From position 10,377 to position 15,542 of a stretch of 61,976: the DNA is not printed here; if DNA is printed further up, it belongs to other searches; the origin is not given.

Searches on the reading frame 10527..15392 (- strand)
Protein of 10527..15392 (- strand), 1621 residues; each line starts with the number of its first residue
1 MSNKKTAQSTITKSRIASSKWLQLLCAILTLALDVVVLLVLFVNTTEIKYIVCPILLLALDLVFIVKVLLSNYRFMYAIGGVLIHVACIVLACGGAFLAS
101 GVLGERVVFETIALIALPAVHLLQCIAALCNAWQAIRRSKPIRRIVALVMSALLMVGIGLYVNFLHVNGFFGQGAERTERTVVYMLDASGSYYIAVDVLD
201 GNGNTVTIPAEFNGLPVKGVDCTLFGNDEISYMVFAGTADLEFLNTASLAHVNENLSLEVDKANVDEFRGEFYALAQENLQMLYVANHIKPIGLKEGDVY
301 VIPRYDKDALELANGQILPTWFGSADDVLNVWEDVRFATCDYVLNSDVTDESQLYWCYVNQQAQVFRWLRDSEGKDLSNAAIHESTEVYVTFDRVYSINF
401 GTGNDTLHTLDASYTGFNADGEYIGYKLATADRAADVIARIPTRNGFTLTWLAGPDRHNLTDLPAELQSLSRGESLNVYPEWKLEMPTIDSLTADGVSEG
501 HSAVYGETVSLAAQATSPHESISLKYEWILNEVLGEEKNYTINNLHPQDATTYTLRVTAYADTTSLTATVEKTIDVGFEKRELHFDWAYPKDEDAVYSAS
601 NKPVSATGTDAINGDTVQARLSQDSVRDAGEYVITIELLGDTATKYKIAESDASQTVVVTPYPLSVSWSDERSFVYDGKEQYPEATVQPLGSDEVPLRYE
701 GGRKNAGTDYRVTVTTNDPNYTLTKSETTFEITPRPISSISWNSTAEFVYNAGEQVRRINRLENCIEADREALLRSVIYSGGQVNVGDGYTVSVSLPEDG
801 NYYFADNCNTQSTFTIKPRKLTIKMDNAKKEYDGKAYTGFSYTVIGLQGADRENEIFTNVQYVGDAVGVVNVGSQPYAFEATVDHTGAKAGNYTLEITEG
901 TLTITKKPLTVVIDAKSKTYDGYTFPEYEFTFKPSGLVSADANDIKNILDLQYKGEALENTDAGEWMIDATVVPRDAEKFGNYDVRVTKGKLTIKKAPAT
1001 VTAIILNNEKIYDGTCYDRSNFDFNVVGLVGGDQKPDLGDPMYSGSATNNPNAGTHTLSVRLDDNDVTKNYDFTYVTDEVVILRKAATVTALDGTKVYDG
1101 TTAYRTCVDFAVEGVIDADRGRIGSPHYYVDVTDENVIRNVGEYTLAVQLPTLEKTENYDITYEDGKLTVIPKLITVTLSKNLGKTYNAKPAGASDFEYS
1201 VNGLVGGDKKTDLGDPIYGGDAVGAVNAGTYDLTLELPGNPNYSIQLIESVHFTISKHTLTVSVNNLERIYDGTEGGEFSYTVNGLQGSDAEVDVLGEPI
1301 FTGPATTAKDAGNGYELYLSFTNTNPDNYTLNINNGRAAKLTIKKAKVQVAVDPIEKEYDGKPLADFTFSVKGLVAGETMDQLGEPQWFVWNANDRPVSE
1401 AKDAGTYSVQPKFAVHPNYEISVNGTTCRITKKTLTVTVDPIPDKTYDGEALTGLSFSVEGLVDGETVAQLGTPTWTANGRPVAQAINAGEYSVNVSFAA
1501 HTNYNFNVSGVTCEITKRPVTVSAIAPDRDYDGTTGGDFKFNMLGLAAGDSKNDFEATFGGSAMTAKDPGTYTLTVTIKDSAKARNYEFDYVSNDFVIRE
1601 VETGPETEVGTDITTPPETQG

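Call 17: search_protein_families(library=pfam, proteins=[window:10527-15392:-], max_evalue=0.01)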
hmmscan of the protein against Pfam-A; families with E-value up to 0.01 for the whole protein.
window:10527-15392:- (1621 aa): 4 families
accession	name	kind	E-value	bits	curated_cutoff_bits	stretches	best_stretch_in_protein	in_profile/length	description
PF18676.6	MBG_2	-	1.1e-52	176.9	25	9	1349-1424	2-67/72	MBG domain (YGX type)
PF18657.6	YDG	-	1.3e-19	70.7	25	2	818-896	2-81/85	YDG domain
PF18887.5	MBG_3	-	4.9e-05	23.8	25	1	674-732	10-68/72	MBG domain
PF17883.6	MBG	-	8.6e-05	23.4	23.3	0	1176-1239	3-70/97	MBG domain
